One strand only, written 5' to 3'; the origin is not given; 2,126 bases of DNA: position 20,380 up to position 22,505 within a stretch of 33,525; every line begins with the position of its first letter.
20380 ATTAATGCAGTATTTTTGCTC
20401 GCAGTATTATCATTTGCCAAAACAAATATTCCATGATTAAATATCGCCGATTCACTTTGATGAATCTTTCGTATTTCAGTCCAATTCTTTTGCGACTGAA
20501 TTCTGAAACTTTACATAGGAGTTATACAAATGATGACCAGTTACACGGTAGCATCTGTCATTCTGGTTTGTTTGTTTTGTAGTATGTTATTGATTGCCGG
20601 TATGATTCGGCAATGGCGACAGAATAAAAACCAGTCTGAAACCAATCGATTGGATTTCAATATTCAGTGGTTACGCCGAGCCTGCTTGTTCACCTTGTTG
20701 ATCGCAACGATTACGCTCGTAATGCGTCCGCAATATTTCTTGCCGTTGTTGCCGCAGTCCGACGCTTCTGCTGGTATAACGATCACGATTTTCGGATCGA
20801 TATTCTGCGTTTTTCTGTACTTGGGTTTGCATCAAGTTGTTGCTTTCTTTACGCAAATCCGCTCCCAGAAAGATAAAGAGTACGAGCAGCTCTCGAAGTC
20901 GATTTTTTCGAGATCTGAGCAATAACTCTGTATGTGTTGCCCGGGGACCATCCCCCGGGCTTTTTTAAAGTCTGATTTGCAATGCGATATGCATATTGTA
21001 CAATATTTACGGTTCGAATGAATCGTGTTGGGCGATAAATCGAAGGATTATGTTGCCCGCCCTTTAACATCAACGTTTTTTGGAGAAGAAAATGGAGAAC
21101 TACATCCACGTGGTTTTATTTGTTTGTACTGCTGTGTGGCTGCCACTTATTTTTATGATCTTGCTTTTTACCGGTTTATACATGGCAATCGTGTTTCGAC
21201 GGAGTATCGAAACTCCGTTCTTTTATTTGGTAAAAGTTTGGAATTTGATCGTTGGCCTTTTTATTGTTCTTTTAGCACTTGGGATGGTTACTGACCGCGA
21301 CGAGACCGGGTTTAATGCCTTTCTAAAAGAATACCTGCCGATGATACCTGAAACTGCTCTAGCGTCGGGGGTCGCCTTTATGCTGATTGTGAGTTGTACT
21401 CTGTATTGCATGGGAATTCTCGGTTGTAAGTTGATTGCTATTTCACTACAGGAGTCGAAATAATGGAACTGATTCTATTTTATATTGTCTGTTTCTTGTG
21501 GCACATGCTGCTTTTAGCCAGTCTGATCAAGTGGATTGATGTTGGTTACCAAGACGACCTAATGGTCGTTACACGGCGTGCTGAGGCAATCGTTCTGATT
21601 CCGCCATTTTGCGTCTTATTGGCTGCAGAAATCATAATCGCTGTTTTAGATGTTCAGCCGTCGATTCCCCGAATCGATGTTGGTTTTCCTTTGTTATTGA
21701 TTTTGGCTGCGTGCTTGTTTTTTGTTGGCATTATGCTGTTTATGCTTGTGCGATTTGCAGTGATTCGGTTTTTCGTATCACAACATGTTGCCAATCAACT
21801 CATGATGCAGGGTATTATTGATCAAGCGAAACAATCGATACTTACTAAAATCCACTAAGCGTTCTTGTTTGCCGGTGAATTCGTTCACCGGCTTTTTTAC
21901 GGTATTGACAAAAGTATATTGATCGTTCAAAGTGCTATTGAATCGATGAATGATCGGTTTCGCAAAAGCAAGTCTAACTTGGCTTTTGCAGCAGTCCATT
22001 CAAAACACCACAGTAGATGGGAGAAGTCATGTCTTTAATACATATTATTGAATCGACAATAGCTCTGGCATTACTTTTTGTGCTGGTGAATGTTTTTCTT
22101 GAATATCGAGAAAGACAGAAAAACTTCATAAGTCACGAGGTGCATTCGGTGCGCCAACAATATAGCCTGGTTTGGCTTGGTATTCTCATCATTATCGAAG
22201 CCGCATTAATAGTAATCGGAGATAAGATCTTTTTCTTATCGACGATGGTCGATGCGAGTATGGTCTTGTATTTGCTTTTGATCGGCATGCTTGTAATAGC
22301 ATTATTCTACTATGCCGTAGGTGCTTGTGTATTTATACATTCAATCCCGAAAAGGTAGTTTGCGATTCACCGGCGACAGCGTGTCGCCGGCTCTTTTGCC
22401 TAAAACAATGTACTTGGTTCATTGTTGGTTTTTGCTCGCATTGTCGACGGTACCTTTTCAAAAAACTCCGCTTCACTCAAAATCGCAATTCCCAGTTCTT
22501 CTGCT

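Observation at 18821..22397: Tandem array of seven sequence-unrelated three-TM miniproteins between truB and ligA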

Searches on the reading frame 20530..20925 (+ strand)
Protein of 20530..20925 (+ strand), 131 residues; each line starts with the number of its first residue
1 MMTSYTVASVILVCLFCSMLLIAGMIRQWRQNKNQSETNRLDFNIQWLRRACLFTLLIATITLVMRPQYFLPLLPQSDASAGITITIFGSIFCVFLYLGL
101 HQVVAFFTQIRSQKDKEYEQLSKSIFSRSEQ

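Call 6: search_protein_families(library=pfam, proteins=[window:20530-20922:+], max_evalue=1)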
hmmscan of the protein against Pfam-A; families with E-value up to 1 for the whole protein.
window:20530-20922:+ (131 aa): 12 families
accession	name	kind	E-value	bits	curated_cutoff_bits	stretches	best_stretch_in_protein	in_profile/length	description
PF15102.11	TMEM154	-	0.01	16.1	30.3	0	7-42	69-104/153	TMEM154 protein family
PF13194.11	DUF4010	-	0.038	14.1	30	1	10-66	86-143/210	Domain of unknown function (DUF4010)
PF05425.18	CopD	-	0.04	14.8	32.1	1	3-64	39-100/105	Copper resistance protein D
PF10864.13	DUF2663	-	0.051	14.4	25.2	1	41-130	15-97/127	Protein of unknown function (DUF2663)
PF04290.18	DctQ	-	0.055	13.8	28.3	1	7-63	67-122/132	Tripartite ATP-independent periplasmic transporters, DctQ component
PF22765.1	DUF7010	-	0.063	13.6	27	1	5-73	39-107/172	Family of unknown function (DUF7010)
PF14880.11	COX14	-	0.1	12.8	25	0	6-37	17-48/59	Cytochrome oxidase c assembly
PF14575.11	EphA2_TM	-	0.11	13.6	28.9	0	8-40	3-38/74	Ephrin type-A receptor 2 transmembrane domain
PF13850.11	ERGIC_N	-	0.23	12.1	27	0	7-37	21-51/91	Endoplasmic Reticulum-Golgi Intermediate Compartment (ERGIC)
PF06011.17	TRP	-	0.23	10.7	28.5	1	1-116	148-265/426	Transient receptor potential (TRP) ion channel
PF01529.25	DHHC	-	0.34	11.4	28.7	0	8-65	56-108/133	DHHC palmitoyltransferase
PF02699.20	YajC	-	0.86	10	28.2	0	95-120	3-28/78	Preprotein translocase subunit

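Call 7: search_protein_families(library=ncbifam, proteins=[window:20530-20922:+], max_evalue=1)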
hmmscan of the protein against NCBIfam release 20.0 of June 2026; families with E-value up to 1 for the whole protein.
window:20530-20922:+ (131 aa): 5 families
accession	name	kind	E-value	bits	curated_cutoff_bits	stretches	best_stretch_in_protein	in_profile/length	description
NF046000.1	MAG1210_fam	subfamily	0.0015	17.3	275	1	32-123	46-140/550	MAG1210 family protein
NF045937.1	MSC_0624_12TM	equivalog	0.0052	15.4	70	1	7-108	208-306/445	MSC_0624 family F1-like ATPase-associated membrane protein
NF037996.1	B-4DMT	subfamily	0.018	14.9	100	1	3-68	31-96/139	B-4DMT family transporter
NF003749.0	PRK05346.1-5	equivalog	0.073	12.4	255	1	4-54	9-56/261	Na(+)-translocating NADH-quinone reductase subunit C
NF033218.1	anchor_AmaP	equivalog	0.43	10.3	55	1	5-67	9-72/166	alkaline shock response membrane anchor protein AmaP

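Call 16: find_encoding_contigs(protein=window:20530-20925:+, flank=10000, max_places=10)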
Protein window:20530-20925:+ (131 aa): no gene with exactly this product is on record in the collection.

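Call 19: search_protein_families(library=phrogs, proteins=[window:20530-20922:+], max_evalue=1)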
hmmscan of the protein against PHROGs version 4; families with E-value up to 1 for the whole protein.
window:20530-20922:+ (131 aa): 2 families
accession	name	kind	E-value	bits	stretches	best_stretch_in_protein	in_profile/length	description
phrog_1679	-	unknown function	0.062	14.1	1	11-40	36-65/71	-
phrog_37432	-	other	0.29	12.1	0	13-35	2-24/45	transglycosylase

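Call 20: search_protein_families(library=padloc, proteins=[window:20530-20922:+], max_evalue=1)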
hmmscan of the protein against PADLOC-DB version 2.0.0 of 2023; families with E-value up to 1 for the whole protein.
window:20530-20922:+ (131 aa): 1 family
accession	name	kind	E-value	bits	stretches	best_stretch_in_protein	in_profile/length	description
PDLC00698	Effector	-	0.011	13.7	1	51-123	29-94/198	2TM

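Call 57: find_homologous_proteins(query=window:20530-20922:+, max_evalue=10)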
Query window:20530-20922:+ (131 aa): 1 proteins with E <= 10 among 8 candidates.
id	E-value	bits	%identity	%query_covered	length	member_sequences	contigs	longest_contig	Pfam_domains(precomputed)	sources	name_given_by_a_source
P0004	2.0e-67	243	100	86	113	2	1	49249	-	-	-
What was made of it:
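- Tried and rejected: None is in the 90% cluster collection (call 57).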

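Call 65: predict_structure(protein=window:20530-20922:+)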
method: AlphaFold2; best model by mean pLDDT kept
length: 131 residues; sequences in the alignment: 1
mean_pLDDT: 73.0   pTM: 0.44
mean pLDDT of the five models: 73.0, 67.2, 67.0, 64.1, 62.5
residues with pLDDT >= 90: 9; 70-90: 84; 50-70: 29; < 50: 9
segments of 3 or more residues with pLDDT < 50: 1-3, 71-76
pLDDT, mean of each block of 10 residues (from residue 1): 58 78 77 67 75 78 60 49 71 80 81 87 89 67
secondary structure, 60 per line:
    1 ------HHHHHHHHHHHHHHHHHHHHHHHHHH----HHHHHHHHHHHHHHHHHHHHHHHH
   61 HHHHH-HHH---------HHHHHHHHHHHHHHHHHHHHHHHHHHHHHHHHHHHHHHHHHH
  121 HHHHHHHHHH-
elements in order: H7-32 H37-65 H79-130

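Call 68: fold_search(model_id=the predicted structure, library=pdb)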
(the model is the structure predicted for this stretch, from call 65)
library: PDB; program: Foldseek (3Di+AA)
matches with E <= 10: 256; with E <= 0.001: 0
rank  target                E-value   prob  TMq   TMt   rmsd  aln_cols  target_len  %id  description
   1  9e0h_A                7.5e-01  0.41  0.40  0.36   6.6       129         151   15  De novo calcium channel heptamer, CalC6_3 with DHR extensions. Off target multimerization state (released 2025-10-01)
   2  8zah_A                9.0e-01  0.21  0.32  0.20   7.8       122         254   11  Crystal structure of the channel protein CorA from Campylobacter jejuni (released 2024-06-19)
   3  9m05_E                1.2e+00  0.51  0.47  0.31  22.8       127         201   12  Cryo-EM structure of dVGAC complexed with iodide (released 2025-10-29)
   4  9w2z_C                1.5e+00  0.51  0.47  0.27   5.0       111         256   16  Cryo-EM structure of complex IV on the bovine heart submitochondrial particles, IV-A (released 2026-04-01)
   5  8snb_8U               1.5e+00  0.15  0.30  0.32  18.9       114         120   10  atomic model of sea urchin sperm doublet microtubule (48-nm periodicity) (released 2023-06-28)
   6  6tuy_A                1.6e+00  0.63  0.53  0.11  20.1       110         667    7  Human LSD1/CoREST bound to the quinazoline inhibitor MC4106 (released 2021-07-21)
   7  4bay_A                1.6e+00  0.63  0.54  0.11  20.1       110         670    7  Phosphomimetic mutant of LSD1-8a splicing variant in complex with CoREST (released 2013-11-27)
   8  8zak_B                1.6e+00  0.38  0.46  0.29   5.7       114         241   10  Crystal structure of the channel protein CorA from Campylobacter jejuni in complex with Ni2+ (released 2024-06-19)
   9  6kgq                  1.7e+00  0.60  0.52  0.11  20.8       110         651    6  LSD1-FCPA-MPE five-membered ring adduct model (released 2020-03-25)
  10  9g62_A                1.7e+00  0.30  0.41  0.19   5.0       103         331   14  CryoEM structure of human rho1 GABAA receptor in complex with muscimol and neurosteroid THDOC in the desensitized stat (released 2025-07-30)
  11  4p1n_A                1.8e+00  0.72  0.60  0.44   4.1       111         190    8  Crystal structure of Atg1-Atg13 complex (released 2014-05-07)
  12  8yq6_A                1.8e+00  0.60  0.47  0.31  10.6       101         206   13  Cryo-EM structure of a de novo designed voltage-gated anion channel (dVGAC) (released 2025-09-24)
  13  9dbp_A                1.8e+00  0.57  0.53  0.11  20.3       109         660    7  Crystal structure of the LSD1/CoREST histone demethylase in complex with the cofactor FAD and the inhibitor GSK690 (released 2025-09-17)
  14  5l3c_A                1.8e+00  0.57  0.53  0.11  20.3       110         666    7  Human LSD1/CoREST: LSD1 E379K mutation (released 2016-05-04)
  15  8zah_B                1.9e+00  0.18  0.37  0.25   6.5       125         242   10  Crystal structure of the channel protein CorA from Campylobacter jejuni (released 2024-06-19)
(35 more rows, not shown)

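Call 69: fold_search(model_id=the predicted structure, library=viral)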
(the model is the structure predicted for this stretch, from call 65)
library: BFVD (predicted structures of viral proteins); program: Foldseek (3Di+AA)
matches with E <= 10: 425; with E <= 0.001: 0
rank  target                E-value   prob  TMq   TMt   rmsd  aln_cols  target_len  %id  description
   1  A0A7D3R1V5            3.6e-01  0.69  0.45  0.51   6.3       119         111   13  Uncharacterized protein [Fadolivirus FV1/VV64]
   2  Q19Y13                4.8e-01  0.57  0.41  0.36   5.3       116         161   14  Uncharacterized protein [Mycobacterium phage Wildcat]
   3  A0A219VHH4            5.1e-01  0.33  0.38  0.23   7.3       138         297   14  Tail tape measure protein [Leuconostoc phage Ln-7]
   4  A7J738                5.5e-01  0.12  0.18  0.18  13.2       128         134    9  Uncharacterized protein n334L [Paramecium bursaria Chlorella virus FR483]
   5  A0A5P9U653            5.8e-01  0.82  0.58  0.53   5.2       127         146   19  (no name in the UniProt tables at hand)
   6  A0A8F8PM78            6.2e-01  0.89  0.62  0.10   4.3       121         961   13  AAA-ATPase, SpoVK/Ycf46/Vps4 family [Clandestinovirus]
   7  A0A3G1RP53            7.5e-01  0.28  0.35  0.34  17.8       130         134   12  NS4 protein [Kammavanpettai virus]
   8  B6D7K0                7.9e-01  0.25  0.33  0.36  22.8       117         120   10  (no name in the UniProt tables at hand)
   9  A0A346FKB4            7.9e-01  0.11  0.23  0.25  10.8       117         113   10  DUF1825 domain-containing protein [Synechococcus virus S-PRM1]
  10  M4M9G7                9.0e-01  0.96  0.66  0.30   1.8        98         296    8  (no name in the UniProt tables at hand)
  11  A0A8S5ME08            9.5e-01  0.54  0.49  0.52   6.3       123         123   10  Uncharacterized protein [Siphoviridae sp. ctYh54]
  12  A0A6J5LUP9            1.0e+00  0.84  0.59  0.48   4.7       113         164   16  Uncharacterized protein [uncultured Caudovirales phage]
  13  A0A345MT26            1.0e+00  0.82  0.55  0.70   7.8       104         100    9  Uncharacterized protein [crAssphage sp. isolate ctbg_1]
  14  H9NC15                1.0e+00  0.75  0.55  0.38   5.0       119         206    8  (no name in the UniProt tables at hand)
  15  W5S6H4                1.1e+00  0.60  0.51  0.49   3.9       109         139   12  Uncharacterized protein [Pithovirus sibericum]
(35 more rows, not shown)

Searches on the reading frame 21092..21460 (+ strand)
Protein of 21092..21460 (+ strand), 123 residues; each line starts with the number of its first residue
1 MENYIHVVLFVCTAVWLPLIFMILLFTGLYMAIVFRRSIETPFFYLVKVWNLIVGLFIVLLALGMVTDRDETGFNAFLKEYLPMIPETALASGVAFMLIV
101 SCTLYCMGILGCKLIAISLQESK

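Call 6: search_protein_families(library=pfam, proteins=[window:21092-21460:+], max_evalue=1)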
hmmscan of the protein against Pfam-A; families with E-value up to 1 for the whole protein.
window:21092-21460:+ (123 aa): 2 families
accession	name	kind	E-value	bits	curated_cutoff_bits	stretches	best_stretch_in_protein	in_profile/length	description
PF06781.17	CrgA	-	0.034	14.7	24.8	1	13-67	31-86/89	Cell division protein CrgA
PF01292.26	Ni_hydr_CYTB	-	0.67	10.1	30.1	1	19-69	15-62/179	Prokaryotic cytochrome b561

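Call 7: search_protein_families(library=ncbifam, proteins=[window:21092-21460:+], max_evalue=1)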
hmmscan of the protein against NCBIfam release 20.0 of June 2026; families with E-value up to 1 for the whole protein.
window:21092-21460:+ (123 aa): 2 families
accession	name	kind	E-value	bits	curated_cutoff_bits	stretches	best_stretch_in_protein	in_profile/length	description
NF002596.0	PRK02251.2-2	equivalog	0.48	10.4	114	0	14-66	13-65/69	cell division protein CrgA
NF002597.0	PRK02251.2-3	equivalog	0.82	10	120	0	13-64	35-87/93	putative septation inhibitor protein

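Call 19: search_protein_families(library=phrogs, proteins=[window:21092-21460:+], max_evalue=1)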
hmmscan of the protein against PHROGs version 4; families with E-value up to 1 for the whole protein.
window:21092-21460:+ (123 aa): 1 family
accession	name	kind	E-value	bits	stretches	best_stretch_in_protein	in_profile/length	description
phrog_7180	-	moron, auxiliary metabolic gene and host takeover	0.017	15.5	1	25-71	56-105/242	membrane protein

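Call 20: search_protein_families(library=padloc, proteins=[window:21092-21460:+], max_evalue=1)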
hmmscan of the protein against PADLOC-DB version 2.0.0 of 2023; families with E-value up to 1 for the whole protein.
window:21092-21460:+ (123 aa): 0 families

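Call 63: predict_structure(protein=window:21092-21460:+)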
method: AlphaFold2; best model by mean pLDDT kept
length: 123 residues; sequences in the alignment: 1
mean_pLDDT: 66.2   pTM: 0.37
mean pLDDT of the five models: 66.2, 65.4, 61.9, 61.6, 60.7
residues with pLDDT >= 90: 0; 70-90: 42; 50-70: 77; < 50: 4
segments of 3 or more residues with pLDDT < 50: 1-3
pLDDT, mean of each block of 10 residues (from residue 1): 59 68 74 61 67 73 59 58 59 67 73 75 69
secondary structure, 60 per line:
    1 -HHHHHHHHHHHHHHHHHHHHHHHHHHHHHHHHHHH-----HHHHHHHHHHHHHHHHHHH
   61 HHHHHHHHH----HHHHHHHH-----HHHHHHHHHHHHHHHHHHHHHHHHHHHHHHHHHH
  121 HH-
elements in order: H2-36 H42-69 H74-81 H87-122
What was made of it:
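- On Class I holins: AF2 helices agree for P4 and P5 (calls 63, 65).
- Checked: Single-sequence AF2 models of P4 and P5 show three long helices with a break at the loop-2 prolines, at low confidence (pLDDT 73 and 66; calls 63, 65).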

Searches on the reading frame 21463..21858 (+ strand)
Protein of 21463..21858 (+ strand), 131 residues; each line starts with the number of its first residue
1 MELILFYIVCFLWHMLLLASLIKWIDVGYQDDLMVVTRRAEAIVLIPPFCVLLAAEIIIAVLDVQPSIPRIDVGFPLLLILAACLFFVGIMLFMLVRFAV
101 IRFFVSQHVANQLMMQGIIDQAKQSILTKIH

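Call 6: search_protein_families(library=pfam, proteins=[window:21463-21855:+], max_evalue=1)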
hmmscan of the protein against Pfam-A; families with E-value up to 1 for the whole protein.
window:21463-21855:+ (131 aa): 0 families

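Call 7: search_protein_families(library=ncbifam, proteins=[window:21463-21855:+], max_evalue=1)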
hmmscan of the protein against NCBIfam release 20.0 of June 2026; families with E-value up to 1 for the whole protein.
window:21463-21855:+ (131 aa): 0 families

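Call 17: find_encoding_contigs(protein=window:21463-21858:+, flank=10000, max_places=10)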
Protein window:21463-21858:+ (131 aa): 2 contigs read that carry it; 2 places shown.
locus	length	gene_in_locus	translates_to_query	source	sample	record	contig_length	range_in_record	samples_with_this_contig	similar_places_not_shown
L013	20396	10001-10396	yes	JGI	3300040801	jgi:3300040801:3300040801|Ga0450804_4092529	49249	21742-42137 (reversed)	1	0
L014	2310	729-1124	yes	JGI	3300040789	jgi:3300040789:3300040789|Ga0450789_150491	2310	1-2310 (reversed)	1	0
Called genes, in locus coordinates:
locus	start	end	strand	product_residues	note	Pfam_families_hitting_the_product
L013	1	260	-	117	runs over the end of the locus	PF08818:DUF1801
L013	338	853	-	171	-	PF00903:Glyoxalase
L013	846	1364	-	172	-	-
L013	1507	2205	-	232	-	-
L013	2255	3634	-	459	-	PF02878:PGM_PMM_I, PF02879:PGM_PMM_II, PF02880:PGM_PMM_III, PF00408:PGM_PMM_IV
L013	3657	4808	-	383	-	PF04545:Sigma70_r4, PF05066:HARE-HTH (weak)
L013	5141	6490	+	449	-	PF08245:Mur_ligase_M, PF02875:Mur_ligase_C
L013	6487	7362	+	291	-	PF01509:TruB_N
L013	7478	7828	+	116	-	-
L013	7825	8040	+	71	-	-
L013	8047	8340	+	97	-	-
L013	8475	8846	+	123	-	-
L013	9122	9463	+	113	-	-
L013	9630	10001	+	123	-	-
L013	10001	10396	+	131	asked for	-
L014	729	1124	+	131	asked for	-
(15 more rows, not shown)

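Call 19: search_protein_families(library=phrogs, proteins=[window:21463-21855:+], max_evalue=1)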
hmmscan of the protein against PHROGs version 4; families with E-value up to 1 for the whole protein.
window:21463-21855:+ (131 aa): 0 families

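Call 20: search_protein_families(library=padloc, proteins=[window:21463-21855:+], max_evalue=1)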
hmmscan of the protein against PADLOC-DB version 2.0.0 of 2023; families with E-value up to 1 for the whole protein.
window:21463-21855:+ (131 aa): 0 families

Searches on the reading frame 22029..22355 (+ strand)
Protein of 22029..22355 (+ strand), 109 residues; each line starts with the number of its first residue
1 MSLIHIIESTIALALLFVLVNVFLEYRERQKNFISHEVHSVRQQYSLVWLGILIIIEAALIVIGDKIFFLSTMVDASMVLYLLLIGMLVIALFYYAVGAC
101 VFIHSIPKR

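Call 6: search_protein_families(library=pfam, proteins=[window:22029-22355:+], max_evalue=1)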
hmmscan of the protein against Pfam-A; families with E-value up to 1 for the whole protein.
window:22029-22355:+ (109 aa): 0 families

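Call 7: search_protein_families(library=ncbifam, proteins=[window:22029-22355:+], max_evalue=1)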
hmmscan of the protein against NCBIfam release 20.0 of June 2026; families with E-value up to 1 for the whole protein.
window:22029-22355:+ (109 aa): 1 family
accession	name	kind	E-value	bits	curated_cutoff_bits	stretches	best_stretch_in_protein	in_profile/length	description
NF007793.0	PRK10490.1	equivalog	0.31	9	1123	1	20-98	370-447/895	two-component system sensor histidine kinase KdpD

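Call 19: search_protein_families(library=phrogs, proteins=[window:22029-22355:+], max_evalue=1)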
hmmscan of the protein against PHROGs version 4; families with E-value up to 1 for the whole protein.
window:22029-22355:+ (109 aa): 1 family
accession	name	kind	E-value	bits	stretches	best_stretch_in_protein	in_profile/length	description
phrog_14362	-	unknown function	0.12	13.4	1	18-52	118-152/180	-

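Call 20: search_protein_families(library=padloc, proteins=[window:22029-22355:+], max_evalue=1)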
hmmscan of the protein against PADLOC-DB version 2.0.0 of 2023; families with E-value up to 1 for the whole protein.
window:22029-22355:+ (109 aa): 0 families
